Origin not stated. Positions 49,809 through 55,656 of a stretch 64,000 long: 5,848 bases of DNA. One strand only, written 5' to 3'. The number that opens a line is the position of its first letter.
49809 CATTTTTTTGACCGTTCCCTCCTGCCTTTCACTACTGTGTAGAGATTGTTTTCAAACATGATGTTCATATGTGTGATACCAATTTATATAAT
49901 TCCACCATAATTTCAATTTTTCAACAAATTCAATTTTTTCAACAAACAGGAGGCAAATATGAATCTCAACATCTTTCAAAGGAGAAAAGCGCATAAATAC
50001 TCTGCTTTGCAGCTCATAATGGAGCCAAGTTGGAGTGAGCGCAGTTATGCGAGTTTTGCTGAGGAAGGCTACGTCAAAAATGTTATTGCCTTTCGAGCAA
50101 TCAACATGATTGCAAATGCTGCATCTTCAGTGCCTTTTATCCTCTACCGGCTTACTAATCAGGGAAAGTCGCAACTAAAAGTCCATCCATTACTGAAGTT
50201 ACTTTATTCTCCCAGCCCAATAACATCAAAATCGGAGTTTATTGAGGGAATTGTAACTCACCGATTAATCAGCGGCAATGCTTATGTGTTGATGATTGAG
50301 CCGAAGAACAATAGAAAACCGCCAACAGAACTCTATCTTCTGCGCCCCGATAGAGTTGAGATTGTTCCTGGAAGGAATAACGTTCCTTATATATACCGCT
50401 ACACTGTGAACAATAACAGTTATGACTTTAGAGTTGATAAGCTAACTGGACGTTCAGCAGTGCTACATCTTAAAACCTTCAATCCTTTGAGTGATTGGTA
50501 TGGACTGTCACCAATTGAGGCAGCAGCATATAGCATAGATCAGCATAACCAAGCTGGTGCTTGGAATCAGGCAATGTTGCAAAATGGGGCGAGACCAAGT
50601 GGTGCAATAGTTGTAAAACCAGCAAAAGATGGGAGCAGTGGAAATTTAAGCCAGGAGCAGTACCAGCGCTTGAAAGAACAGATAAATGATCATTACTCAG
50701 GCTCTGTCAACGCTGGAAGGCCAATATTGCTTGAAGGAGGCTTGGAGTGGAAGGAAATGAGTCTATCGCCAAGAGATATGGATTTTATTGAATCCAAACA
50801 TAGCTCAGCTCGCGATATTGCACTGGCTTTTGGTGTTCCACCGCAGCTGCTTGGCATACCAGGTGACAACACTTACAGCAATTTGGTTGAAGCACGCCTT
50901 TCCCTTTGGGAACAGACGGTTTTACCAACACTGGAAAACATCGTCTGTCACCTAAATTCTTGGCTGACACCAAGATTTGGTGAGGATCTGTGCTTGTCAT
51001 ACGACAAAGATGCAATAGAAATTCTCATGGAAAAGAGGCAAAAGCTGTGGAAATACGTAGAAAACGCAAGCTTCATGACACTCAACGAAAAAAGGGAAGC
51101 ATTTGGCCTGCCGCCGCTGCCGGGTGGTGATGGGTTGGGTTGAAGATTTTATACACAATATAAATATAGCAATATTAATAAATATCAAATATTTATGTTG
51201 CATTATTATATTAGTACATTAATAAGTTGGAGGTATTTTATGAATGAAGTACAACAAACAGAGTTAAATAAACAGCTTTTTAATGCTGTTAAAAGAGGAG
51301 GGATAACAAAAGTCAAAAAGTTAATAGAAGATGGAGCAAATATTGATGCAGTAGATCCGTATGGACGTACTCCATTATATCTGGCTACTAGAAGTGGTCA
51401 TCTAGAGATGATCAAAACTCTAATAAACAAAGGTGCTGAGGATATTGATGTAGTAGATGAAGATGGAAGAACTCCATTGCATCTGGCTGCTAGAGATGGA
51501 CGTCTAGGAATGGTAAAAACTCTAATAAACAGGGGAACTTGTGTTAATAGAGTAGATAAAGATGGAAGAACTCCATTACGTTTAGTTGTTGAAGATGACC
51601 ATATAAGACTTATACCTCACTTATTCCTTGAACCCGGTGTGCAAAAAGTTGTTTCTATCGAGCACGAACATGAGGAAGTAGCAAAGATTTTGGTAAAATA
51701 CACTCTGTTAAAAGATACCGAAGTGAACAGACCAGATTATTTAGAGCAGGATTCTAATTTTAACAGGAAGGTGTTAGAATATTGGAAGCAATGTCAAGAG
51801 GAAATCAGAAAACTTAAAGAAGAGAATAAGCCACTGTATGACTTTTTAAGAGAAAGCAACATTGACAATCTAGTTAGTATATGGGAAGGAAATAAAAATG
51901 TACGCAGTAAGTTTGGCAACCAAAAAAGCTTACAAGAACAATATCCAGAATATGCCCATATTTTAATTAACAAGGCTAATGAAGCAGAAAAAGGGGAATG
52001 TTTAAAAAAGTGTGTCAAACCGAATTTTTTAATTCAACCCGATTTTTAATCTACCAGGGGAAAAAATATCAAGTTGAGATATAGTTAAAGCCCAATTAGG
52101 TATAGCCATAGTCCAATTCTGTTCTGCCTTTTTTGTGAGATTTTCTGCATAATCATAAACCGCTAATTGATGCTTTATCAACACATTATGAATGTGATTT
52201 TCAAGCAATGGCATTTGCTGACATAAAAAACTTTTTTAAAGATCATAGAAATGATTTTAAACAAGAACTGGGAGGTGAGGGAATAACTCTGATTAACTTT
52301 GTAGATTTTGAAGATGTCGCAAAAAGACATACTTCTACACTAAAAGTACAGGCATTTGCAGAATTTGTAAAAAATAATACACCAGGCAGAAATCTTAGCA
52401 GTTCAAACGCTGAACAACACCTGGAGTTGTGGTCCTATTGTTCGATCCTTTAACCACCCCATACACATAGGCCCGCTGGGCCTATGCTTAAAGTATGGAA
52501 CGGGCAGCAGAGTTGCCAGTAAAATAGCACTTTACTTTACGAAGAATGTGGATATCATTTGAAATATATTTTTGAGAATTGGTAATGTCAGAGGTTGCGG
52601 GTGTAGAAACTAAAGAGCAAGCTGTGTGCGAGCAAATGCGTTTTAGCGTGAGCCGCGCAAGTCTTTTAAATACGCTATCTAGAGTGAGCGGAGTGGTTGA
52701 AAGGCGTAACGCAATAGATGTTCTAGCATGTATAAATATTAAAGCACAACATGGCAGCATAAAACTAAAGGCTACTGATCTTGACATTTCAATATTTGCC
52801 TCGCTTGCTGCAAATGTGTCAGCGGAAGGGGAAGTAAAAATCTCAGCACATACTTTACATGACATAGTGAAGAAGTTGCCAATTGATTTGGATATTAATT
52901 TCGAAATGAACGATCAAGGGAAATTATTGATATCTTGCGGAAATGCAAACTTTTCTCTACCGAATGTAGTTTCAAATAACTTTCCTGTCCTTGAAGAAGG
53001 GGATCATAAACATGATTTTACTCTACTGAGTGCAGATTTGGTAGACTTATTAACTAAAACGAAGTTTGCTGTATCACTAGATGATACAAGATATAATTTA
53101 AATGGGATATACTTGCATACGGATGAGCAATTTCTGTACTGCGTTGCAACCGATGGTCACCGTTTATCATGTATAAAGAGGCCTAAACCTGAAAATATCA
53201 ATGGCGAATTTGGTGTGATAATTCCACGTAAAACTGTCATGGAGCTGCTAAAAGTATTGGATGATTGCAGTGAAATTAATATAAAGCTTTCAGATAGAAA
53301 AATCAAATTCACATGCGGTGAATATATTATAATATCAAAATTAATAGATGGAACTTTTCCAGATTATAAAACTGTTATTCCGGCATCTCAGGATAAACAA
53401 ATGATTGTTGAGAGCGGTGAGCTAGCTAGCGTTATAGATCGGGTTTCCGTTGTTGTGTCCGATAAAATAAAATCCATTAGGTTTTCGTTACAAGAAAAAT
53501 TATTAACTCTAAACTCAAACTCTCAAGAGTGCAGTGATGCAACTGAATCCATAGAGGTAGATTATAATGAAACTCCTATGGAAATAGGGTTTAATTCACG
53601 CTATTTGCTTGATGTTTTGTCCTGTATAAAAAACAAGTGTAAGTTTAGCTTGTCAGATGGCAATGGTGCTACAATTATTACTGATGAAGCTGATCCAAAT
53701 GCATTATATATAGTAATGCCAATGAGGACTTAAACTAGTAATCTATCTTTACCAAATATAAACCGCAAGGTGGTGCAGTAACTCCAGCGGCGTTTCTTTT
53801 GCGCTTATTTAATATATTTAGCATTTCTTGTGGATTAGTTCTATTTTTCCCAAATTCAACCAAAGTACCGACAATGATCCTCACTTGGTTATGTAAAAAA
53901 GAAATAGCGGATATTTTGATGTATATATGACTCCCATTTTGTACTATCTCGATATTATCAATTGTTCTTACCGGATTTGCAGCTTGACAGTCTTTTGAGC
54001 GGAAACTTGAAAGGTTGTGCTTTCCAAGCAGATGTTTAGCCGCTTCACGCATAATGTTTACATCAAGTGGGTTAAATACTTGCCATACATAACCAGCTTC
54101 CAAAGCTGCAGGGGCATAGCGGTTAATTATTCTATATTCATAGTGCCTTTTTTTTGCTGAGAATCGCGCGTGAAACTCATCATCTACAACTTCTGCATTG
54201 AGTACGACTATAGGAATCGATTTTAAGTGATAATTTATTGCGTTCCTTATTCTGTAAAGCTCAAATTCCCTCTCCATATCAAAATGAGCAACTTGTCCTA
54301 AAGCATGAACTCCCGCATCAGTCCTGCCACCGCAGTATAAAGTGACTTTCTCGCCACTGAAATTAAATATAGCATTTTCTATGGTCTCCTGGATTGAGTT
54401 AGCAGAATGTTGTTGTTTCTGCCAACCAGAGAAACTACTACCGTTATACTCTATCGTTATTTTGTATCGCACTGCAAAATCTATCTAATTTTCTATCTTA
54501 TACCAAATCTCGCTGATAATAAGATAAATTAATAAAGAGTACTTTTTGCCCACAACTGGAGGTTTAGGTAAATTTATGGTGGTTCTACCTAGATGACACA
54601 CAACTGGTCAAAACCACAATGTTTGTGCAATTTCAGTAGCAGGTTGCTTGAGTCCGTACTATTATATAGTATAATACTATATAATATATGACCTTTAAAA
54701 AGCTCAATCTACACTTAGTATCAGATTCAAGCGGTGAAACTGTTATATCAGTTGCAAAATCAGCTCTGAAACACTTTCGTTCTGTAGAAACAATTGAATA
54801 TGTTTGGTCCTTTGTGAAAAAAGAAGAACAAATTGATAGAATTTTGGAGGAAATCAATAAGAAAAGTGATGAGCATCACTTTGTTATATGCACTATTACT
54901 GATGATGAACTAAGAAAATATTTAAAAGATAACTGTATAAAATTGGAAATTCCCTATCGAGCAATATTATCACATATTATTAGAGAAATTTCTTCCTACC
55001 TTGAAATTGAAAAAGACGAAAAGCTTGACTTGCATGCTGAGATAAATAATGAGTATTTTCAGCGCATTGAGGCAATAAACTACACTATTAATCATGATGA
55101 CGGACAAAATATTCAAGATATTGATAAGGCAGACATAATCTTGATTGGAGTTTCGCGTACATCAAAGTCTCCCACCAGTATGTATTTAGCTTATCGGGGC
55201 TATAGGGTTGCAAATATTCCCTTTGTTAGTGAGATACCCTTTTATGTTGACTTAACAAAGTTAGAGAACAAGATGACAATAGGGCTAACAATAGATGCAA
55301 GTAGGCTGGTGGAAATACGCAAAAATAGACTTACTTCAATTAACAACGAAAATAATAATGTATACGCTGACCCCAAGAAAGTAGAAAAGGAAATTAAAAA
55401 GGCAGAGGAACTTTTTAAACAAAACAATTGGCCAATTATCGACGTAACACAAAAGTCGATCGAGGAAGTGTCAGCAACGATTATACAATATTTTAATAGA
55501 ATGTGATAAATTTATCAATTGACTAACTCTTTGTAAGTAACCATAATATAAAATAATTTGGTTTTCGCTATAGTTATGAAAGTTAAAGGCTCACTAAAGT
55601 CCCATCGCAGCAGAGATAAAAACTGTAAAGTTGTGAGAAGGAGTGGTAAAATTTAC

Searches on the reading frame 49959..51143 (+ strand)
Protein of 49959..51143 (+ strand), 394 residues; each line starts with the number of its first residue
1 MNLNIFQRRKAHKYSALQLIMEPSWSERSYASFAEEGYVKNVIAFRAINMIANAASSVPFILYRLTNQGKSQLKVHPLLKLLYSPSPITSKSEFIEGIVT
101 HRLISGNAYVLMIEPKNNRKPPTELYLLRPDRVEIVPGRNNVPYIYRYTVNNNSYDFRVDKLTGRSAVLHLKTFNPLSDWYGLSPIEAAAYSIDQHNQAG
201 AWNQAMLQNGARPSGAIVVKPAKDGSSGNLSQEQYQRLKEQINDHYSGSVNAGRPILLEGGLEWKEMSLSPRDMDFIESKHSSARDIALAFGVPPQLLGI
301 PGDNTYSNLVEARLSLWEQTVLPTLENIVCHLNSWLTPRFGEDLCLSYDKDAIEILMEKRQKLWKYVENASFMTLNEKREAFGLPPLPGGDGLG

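Call 79: search_protein_families(library=pfam, proteins=[window:49959-51143:+], max_evalue=0.0001)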
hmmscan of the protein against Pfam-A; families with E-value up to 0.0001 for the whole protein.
window:49959-51143:+ (394 aa): 1 family
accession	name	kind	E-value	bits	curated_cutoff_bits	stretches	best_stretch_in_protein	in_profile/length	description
PF04860.17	Phage_portal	-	3.4e-88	296.4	39.1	1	44-382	3-320/321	Phage portal protein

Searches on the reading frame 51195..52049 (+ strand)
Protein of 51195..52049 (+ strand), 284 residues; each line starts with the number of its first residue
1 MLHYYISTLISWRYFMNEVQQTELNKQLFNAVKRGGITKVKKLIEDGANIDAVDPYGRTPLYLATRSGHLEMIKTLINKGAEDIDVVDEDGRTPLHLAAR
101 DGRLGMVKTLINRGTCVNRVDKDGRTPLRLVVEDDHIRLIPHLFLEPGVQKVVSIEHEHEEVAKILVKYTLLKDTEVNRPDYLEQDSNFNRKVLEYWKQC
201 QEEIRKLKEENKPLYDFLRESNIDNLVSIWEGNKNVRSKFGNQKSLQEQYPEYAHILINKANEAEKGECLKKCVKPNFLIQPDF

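Call 79: search_protein_families(library=pfam, proteins=[window:51195-52049:+], max_evalue=0.0001)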
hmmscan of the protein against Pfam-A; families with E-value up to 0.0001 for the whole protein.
window:51195-52049:+ (284 aa): 6 families
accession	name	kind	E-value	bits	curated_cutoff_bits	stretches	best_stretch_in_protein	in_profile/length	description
PF12796.13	Ank_2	-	1.2e-40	138.3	27.3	3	28-121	1-90/90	Ankyrin repeats (3 copies)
PF13637.12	Ank_4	-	2.1e-24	85.5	22.7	2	67-111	7-50/50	Ankyrin repeats (many copies)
PF00023.36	Ank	-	8.8e-24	82.7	21.1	2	90-122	1-33/33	Ankyrin repeat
PF13606.12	Ank_3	-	4.1e-18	63.8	22.3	2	90-114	1-25/30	Ankyrin repeat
PF13857.12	Ank_5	-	5.8e-13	49.3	27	1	76-130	1-55/56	Ankyrin repeats (many copies)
PF24521.3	Ank_KRIT1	-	8.8e-05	22.7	80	0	24-127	18-121/149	KRIT1 ankyrin-repeats domain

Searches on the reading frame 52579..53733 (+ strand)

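Call 79: search_protein_families(library=pfam, proteins=[window:52579-53733:+], max_evalue=0.0001)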
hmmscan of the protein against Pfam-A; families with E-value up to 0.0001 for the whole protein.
window:52579-53733:+ (384 aa): 3 families
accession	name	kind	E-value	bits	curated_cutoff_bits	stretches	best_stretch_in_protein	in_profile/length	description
PF00712.24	DNA_pol3_beta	-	8.2e-38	129.7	24.4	2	20-138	1-119/120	DNA polymerase III beta subunit, N-terminal domain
PF02767.21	DNA_pol3_beta_2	-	7.2e-34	117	27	1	152-262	5-116/116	DNA polymerase III beta subunit, central domain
PF02768.20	DNA_pol3_beta_3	-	9.4e-30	103.4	27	1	264-383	1-121/121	DNA polymerase III beta subunit, C-terminal domain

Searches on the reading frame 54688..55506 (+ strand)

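Call 87: search_protein_families(library=pfam, proteins=[window:54688-55506:+], max_evalue=0.0001)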
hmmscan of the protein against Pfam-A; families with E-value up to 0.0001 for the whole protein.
window:54688-55506:+ (272 aa): 1 family
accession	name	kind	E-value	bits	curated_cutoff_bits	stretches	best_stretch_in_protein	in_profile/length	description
PF03618.20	Kinase-PPPase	-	2.4e-87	293.3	23.5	1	8-266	1-256/256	Kinase/pyrophosphorylase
